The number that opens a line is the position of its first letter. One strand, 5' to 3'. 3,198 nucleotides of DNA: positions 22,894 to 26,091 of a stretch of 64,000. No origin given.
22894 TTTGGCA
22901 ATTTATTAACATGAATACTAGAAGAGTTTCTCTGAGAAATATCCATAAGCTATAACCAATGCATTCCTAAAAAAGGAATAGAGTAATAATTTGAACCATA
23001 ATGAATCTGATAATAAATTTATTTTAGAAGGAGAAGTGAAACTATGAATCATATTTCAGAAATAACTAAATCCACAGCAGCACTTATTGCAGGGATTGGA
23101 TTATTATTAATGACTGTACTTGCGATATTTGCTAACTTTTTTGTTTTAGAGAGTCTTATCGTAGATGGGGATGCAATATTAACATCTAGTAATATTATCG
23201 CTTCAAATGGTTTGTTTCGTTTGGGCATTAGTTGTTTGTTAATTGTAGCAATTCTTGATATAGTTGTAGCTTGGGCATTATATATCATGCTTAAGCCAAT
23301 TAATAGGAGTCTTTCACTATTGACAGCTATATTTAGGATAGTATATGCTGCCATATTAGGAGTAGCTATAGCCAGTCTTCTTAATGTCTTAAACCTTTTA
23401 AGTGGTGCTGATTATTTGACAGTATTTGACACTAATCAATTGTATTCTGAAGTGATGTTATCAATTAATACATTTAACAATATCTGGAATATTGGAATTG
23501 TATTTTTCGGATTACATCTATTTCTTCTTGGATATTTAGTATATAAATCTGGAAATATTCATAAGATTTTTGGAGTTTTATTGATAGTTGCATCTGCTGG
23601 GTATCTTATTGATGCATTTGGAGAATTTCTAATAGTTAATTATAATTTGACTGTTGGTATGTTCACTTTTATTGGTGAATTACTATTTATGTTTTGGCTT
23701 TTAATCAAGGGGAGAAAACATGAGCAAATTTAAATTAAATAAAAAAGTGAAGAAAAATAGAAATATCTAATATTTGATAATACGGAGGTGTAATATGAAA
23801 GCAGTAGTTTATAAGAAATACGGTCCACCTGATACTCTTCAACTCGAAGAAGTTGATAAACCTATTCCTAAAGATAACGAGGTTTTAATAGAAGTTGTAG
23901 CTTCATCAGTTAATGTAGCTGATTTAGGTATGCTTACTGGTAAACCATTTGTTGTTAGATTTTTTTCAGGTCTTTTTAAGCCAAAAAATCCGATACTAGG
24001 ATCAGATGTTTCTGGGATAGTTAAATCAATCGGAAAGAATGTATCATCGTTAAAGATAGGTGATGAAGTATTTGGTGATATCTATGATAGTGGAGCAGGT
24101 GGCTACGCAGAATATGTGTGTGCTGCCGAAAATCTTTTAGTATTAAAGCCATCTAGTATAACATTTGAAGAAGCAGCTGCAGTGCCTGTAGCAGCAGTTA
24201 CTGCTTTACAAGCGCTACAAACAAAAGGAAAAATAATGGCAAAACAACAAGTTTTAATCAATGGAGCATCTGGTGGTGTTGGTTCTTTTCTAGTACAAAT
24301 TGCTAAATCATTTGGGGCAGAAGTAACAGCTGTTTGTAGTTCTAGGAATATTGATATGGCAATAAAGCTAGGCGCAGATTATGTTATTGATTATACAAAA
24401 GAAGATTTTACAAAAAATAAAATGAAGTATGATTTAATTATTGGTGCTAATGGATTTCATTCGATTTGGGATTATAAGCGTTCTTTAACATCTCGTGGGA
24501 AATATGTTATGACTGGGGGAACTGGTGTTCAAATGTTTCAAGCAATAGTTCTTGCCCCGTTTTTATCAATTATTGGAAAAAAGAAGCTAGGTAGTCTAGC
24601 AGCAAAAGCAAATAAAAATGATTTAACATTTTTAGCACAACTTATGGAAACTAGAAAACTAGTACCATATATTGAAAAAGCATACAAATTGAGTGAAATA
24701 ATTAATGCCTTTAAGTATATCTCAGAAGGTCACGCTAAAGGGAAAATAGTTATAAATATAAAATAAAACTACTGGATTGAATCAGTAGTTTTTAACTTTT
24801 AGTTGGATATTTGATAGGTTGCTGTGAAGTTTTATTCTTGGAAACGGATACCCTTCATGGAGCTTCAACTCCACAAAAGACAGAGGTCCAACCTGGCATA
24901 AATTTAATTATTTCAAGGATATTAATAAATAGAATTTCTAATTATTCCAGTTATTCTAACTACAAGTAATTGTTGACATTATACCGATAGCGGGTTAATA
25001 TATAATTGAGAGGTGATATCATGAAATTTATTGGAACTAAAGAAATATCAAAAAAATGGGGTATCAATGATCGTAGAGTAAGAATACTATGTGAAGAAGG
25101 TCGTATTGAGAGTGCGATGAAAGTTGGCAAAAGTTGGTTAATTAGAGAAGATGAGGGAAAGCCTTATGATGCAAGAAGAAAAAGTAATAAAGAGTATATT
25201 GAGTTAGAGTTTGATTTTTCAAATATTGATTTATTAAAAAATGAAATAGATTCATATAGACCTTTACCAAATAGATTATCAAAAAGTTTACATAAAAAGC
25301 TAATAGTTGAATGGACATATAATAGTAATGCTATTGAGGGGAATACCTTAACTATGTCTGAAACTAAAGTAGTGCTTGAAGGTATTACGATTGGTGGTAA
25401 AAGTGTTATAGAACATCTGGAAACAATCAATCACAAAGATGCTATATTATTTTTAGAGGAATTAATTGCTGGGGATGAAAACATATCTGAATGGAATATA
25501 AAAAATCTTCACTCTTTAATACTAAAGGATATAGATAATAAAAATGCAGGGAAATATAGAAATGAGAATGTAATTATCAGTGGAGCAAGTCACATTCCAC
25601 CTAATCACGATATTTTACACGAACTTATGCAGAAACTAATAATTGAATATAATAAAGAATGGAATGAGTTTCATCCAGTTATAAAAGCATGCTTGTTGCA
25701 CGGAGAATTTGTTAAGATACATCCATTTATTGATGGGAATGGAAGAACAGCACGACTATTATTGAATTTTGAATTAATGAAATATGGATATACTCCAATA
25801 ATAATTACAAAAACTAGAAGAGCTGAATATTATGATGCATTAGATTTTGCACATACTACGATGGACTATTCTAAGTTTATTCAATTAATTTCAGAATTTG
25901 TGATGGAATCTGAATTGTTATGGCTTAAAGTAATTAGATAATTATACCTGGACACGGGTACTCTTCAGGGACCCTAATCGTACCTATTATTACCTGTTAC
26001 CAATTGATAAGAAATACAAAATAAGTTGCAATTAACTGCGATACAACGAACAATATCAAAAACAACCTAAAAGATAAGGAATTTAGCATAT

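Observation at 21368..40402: Nineteen-kb string of integrase-less cargo modules downstream of ssrA, each terminated by a decayed copy of the tmRNA 3' end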

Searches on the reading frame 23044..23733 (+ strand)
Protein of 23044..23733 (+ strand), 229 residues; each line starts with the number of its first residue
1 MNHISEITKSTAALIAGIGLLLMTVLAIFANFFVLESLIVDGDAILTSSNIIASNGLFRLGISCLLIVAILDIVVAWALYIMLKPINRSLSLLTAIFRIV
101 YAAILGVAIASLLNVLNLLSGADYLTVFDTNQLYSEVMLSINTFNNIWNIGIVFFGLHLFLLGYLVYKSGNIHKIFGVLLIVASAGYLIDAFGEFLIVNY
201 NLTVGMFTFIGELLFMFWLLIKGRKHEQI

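Call 9: search_protein_families(library=pfam, proteins=[window:23044-23733:+])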
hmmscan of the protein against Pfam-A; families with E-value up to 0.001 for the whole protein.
window:23044-23733:+ (229 aa): 1 family
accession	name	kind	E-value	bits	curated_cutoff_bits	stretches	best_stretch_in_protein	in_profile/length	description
PF14329.11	DUF4386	-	7.9e-54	183.2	27.6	1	15-223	1-210/210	Domain of unknown function (DUF4386)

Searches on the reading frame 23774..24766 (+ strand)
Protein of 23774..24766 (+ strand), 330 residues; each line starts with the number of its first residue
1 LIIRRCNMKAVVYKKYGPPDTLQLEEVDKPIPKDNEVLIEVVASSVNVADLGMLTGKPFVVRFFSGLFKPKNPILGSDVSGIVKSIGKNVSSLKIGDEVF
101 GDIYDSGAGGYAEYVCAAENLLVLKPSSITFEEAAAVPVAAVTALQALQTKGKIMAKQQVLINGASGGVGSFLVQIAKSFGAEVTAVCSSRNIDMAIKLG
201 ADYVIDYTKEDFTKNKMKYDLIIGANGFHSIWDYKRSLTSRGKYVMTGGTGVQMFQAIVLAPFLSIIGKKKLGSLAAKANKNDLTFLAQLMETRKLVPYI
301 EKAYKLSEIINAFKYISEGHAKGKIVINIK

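Call 9: search_protein_families(library=pfam, proteins=[window:23774-24766:+])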
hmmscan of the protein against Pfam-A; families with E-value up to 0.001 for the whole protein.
window:23774-24766:+ (330 aa): 3 families
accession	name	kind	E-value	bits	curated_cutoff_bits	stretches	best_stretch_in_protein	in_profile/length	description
PF13602.12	ADH_zinc_N_2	-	2.9e-22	80.5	27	1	199-327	1-134/134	Zinc-binding dehydrogenase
PF08240.17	ADH_N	-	3.5e-14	53.4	23.5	1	34-126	2-103/104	Alcohol dehydrogenase GroES-like domain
PF00107.32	ADH_zinc_N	-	1.3e-13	51.4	31.8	1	168-253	1-92/129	Zinc-binding dehydrogenase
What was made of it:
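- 23044..24766 (+): Module 2 cargo: DUF4386 protein (23044-23733) and a zinc-type oxidoreductase (23774-24766). Pfam call 9.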

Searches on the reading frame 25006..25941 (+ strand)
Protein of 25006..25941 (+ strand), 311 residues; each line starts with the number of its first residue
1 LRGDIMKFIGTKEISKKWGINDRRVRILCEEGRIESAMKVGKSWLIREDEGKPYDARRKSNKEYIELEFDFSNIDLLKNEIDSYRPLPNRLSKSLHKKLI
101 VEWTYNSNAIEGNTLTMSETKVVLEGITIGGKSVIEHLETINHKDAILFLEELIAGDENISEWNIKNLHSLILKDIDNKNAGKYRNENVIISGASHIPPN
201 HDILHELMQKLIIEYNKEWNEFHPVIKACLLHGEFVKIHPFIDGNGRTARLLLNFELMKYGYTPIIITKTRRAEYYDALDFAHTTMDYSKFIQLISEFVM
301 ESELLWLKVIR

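Call 9: search_protein_families(library=pfam, proteins=[window:25006-25941:+])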
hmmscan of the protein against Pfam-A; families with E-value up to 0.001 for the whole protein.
window:25006-25941:+ (311 aa): 2 families
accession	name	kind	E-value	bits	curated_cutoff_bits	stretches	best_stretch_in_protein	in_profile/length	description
PF02661.23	Fic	-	3.7e-22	79.4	24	1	160-256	2-92/93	Fic/DOC family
PF12728.13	HTH_17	-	0.00025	21.7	27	1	10-50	3-42/51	Helix-turn-helix domain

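Call 21: find_encoding_contigs(protein=window:25006-25941:+, flank=10000, max_places=10)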
Protein window:25006-25941:+ (311 aa): no gene with exactly this product is on record in the collection.
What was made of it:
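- Tried and rejected: The Fic look-up with a TTG start found nothing (call 21).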
